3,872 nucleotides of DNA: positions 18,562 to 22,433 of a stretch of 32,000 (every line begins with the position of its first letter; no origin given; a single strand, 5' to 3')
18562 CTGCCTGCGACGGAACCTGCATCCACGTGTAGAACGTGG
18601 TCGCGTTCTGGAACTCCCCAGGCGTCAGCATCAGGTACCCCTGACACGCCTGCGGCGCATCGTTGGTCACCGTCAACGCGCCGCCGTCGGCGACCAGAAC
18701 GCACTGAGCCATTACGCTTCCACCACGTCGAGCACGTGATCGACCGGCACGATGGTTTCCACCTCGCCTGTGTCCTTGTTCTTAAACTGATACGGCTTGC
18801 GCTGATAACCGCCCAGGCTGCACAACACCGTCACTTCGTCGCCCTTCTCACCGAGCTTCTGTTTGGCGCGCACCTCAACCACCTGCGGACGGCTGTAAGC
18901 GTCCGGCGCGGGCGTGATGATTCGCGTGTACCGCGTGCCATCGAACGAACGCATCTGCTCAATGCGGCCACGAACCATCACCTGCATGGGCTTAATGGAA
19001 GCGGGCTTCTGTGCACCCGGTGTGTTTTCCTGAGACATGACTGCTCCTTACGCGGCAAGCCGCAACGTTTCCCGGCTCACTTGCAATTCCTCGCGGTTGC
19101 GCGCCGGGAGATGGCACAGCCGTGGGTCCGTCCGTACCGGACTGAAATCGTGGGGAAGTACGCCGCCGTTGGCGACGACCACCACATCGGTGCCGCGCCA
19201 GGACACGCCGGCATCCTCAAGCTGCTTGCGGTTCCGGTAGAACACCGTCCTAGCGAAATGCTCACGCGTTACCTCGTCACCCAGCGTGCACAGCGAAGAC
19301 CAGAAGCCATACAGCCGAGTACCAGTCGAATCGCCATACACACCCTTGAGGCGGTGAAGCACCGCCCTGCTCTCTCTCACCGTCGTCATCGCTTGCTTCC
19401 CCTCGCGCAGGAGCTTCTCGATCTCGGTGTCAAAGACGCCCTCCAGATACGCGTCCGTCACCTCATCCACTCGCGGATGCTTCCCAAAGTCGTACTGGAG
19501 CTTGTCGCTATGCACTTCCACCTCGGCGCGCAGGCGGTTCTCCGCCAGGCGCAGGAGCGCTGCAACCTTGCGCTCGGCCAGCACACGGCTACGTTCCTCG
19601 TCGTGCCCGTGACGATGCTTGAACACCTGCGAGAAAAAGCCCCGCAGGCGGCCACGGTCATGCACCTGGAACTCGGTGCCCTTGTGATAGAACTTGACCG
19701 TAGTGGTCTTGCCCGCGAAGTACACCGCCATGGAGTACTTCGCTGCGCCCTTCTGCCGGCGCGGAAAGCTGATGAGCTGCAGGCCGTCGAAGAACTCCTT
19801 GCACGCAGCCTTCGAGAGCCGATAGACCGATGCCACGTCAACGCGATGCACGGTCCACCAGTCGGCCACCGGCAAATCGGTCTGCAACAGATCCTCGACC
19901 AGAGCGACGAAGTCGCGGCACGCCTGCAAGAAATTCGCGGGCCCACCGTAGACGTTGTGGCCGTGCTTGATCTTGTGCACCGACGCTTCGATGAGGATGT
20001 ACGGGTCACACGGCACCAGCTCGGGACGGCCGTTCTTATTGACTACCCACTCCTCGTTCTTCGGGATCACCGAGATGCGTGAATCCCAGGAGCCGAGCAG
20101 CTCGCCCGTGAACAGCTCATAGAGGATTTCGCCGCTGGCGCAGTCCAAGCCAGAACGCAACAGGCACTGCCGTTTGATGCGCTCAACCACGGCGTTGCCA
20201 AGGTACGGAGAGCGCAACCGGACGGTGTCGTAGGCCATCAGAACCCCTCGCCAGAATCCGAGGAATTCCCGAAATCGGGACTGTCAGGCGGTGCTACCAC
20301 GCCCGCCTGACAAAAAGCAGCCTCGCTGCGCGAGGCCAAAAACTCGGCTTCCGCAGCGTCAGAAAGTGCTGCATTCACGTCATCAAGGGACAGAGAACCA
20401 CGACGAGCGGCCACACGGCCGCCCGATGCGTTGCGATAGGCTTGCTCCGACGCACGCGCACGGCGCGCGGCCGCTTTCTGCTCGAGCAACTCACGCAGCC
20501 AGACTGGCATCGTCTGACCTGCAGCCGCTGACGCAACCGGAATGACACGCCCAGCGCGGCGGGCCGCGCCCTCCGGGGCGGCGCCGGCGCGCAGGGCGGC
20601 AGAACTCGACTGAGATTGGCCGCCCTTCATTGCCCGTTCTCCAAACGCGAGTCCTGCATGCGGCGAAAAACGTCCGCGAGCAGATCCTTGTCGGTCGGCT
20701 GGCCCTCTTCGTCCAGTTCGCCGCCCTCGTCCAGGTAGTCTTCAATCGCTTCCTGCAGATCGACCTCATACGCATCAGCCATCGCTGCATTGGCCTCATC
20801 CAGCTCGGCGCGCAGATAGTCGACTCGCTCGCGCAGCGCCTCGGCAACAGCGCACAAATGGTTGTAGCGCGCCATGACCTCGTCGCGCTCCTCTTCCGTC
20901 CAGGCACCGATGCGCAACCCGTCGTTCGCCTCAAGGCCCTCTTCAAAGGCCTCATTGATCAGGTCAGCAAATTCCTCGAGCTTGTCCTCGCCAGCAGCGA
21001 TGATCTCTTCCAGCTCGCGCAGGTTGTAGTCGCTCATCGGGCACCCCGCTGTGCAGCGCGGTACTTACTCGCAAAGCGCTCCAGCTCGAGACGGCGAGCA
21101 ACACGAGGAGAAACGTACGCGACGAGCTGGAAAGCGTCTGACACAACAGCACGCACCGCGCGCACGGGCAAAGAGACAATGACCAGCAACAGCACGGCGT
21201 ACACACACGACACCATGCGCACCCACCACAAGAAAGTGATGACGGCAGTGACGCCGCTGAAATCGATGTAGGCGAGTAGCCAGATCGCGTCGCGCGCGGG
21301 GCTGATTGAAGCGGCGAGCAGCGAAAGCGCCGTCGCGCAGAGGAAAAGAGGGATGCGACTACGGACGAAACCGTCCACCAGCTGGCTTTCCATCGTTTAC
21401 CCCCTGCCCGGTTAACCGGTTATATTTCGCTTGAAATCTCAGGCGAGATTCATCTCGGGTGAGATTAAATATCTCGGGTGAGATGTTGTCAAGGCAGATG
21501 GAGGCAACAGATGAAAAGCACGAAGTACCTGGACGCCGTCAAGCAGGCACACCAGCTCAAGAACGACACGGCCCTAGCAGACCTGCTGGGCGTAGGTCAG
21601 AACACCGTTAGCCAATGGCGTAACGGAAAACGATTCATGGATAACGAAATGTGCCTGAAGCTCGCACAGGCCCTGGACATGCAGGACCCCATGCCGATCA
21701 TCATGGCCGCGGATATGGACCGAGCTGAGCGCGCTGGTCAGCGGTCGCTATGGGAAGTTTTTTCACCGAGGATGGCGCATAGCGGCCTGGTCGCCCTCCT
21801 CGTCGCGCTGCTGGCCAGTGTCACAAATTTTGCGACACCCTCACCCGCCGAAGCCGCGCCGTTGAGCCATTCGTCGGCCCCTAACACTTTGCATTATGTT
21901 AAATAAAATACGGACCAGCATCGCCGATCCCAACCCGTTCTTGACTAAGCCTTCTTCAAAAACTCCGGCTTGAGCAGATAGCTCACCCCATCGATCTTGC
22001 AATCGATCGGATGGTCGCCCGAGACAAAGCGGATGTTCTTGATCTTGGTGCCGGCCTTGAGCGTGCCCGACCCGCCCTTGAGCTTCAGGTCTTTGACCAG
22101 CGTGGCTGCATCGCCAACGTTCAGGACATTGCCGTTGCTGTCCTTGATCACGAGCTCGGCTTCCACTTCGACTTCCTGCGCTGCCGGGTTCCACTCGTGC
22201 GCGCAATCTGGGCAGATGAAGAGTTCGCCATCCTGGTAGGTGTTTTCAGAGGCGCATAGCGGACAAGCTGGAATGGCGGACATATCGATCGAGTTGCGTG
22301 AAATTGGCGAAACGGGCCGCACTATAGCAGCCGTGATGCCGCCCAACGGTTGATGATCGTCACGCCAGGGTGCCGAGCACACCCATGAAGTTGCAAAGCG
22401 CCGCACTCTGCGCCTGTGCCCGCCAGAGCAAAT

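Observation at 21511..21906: Integration rewrites the C-terminus of the phage repressor and separates it from its terminator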

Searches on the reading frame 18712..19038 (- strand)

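Call 19: search_protein_families(library=pfam, proteins=[window:18712-19038:-], max_evalue=0.01)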
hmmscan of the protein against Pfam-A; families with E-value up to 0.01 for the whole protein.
window:18712-19038:- (108 aa): 0 families

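Call 49: search_protein_families(library=phrogs, proteins=[window:18712-19038:-], max_evalue=0.001)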
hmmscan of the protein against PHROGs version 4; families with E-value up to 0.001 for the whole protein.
window:18712-19038:- (108 aa): 1 family
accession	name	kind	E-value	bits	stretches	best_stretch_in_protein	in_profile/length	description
phrog_8473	-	DNA, RNA and nucleotide metabolism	5.3e-47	158.7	1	8-107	2-100/100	single strand DNA binding protein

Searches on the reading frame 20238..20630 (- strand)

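Call 19: search_protein_families(library=pfam, proteins=[window:20238-20630:-], max_evalue=0.01)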
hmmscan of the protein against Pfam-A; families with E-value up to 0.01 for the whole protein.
window:20238-20630:- (130 aa): 0 families

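Call 49: search_protein_families(library=phrogs, proteins=[window:20238-20630:-], max_evalue=0.001)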
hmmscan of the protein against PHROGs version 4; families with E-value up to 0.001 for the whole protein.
window:20238-20630:- (130 aa): 1 family
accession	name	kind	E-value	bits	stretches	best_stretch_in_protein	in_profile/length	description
phrog_20884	-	unknown function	2.8e-72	242.2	1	1-130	1-130/130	-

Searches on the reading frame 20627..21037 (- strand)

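Call 19: search_protein_families(library=pfam, proteins=[window:20627-21037:-], max_evalue=0.01)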
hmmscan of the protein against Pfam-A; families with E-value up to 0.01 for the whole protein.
window:20627-21037:- (136 aa): 0 families

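Call 49: search_protein_families(library=phrogs, proteins=[window:20627-21037:-], max_evalue=0.001)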
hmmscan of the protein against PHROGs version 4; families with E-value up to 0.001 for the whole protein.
window:20627-21037:- (136 aa): 1 family
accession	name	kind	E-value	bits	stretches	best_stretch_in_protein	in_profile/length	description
phrog_24994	-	unknown function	4.6e-44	150.7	1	1-136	1-123/123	-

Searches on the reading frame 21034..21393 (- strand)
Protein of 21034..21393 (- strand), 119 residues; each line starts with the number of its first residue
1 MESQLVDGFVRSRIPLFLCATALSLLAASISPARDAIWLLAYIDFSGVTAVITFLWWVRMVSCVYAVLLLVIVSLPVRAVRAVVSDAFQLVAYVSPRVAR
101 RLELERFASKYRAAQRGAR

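Call 49: search_protein_families(library=phrogs, proteins=[window:21034-21393:-], max_evalue=0.001)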
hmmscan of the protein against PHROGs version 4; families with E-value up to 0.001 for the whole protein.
window:21034-21393:- (119 aa): 1 family
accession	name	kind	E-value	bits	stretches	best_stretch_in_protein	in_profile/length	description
phrog_32998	-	unknown function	2.6e-64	216.2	1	1-118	1-118/119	-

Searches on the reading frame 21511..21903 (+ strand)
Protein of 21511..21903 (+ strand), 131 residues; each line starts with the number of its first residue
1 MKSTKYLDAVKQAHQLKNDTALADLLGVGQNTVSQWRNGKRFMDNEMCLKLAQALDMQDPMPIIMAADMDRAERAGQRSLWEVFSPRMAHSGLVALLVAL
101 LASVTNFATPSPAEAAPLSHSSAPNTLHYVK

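Call 34: find_encoding_contigs(protein=window:21511-21903:+, flank=10000, max_places=6)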
Protein window:21511-21903:+ (131 aa): 24 contigs read that carry it; 5 places shown.
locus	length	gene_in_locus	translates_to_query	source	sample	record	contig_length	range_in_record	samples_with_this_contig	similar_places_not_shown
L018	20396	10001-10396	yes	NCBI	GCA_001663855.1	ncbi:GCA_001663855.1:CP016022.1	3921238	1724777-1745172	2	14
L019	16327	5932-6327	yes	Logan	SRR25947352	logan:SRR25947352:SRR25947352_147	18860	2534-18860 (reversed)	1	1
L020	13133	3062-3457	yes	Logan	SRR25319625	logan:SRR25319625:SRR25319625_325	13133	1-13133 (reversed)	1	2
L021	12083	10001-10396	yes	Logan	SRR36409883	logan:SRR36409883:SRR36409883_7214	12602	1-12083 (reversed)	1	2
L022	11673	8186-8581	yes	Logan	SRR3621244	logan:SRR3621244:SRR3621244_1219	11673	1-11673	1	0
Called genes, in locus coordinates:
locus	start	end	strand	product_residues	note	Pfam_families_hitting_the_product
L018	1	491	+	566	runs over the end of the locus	PF12482:DUF3701, PF00589:Phage_integrase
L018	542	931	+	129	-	-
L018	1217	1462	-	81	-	-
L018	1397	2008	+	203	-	-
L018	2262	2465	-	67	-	-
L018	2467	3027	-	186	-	-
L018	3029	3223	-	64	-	-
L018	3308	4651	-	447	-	PF05707:Zot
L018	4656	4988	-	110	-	PF10734:DUF2523 (weak)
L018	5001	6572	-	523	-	-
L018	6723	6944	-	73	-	PF25631:Inovirus_capsid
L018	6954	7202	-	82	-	-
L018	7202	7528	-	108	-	-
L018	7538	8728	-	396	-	PF05144:Phage_CRI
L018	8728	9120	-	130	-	-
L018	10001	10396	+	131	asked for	PF01381:HTH_3 (weak)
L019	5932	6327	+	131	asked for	PF01381:HTH_3 (weak)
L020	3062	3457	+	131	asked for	PF01381:HTH_3 (weak)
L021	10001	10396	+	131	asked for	PF01381:HTH_3 (weak)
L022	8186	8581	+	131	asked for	PF01381:HTH_3 (weak)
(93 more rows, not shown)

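Call 57: list_cluster_members(proteins=[window:21511-21903:+, window:12730-12972:-])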
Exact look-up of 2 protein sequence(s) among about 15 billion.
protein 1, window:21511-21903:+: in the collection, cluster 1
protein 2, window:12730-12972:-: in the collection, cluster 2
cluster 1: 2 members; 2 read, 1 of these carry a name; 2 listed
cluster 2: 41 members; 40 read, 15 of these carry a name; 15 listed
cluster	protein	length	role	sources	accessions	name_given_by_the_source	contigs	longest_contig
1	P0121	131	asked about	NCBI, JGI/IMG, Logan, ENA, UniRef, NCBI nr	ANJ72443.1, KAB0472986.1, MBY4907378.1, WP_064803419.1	helix-turn-helix domain-containing protein [Ralstonia insidiosa] | Uncharacterized protein n=1 Tax=Ralstonia insidiosa TaxID=190721 RepID=A0A191ZWI3_9RALS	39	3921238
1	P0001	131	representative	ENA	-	-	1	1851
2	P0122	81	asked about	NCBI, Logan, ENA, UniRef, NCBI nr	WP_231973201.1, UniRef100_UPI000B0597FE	hypothetical protein [Ralstonia insidiosa] | hypothetical protein n=1 Tax=Ralstonia insidiosa TaxID=190721 RepID=UPI000B0597FE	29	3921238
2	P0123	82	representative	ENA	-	-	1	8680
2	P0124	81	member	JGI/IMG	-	hypothetical protein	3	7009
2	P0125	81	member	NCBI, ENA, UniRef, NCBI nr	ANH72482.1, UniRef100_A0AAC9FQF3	hypothetical protein ACS15_1717 [Ralstonia insidiosa] | Uncharacterized protein n=1 Tax=Ralstonia insidiosa TaxID=190721 RepID=A0AAC9FQF3_9RALS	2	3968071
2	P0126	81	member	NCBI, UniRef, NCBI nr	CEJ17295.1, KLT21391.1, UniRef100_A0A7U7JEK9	hypothetical protein CR47_0326805 [Ralstonia solanacearum] | Prophage protein n=1 Tax=Ralstonia solanacearum IPO1609 TaxID=564066 ...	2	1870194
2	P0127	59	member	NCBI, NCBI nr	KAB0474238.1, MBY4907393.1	hypothetical protein K6V72_00155 [Ralstonia insidiosa] | hypothetical protein F7R11_10625 [Ralstonia insidiosa]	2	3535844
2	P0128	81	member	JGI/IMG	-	hypothetical protein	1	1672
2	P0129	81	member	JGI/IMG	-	hypothetical protein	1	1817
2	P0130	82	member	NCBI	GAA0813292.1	hypothetical protein GCM10009079_08640 [Ralstonia mannitolilytica]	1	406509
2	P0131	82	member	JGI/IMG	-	hypothetical protein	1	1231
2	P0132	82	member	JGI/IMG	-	hypothetical protein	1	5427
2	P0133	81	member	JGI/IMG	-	hypothetical protein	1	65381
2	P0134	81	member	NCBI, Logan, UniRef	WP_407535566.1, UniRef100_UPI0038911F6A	hypothetical protein [Ralstonia sp. GP95] | hypothetical protein n=1 Tax=Ralstonia sp. GP95 TaxID=3379822 RepID=UPI0038911F6A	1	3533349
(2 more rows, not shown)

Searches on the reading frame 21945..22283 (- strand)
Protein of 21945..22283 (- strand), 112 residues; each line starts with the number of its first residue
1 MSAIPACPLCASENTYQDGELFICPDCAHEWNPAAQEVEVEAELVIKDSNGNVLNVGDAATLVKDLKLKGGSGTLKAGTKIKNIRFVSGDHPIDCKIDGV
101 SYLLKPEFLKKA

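Call 51: search_protein_families(library=pfam, proteins=[window:21945-22283:-], max_evalue=0.001)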
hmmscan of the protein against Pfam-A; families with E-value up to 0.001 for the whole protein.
window:21945-22283:- (112 aa): 2 families
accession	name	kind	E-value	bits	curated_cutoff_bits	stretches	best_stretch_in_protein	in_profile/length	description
PF03831.20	YjdM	-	1.1e-25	89.7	23.2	1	46-112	1-69/69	PhnA domain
PF08274.17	Zn_Ribbon_YjdM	-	4.2e-17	62.3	30.8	1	4-32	2-30/30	PhnA Zinc-Ribbon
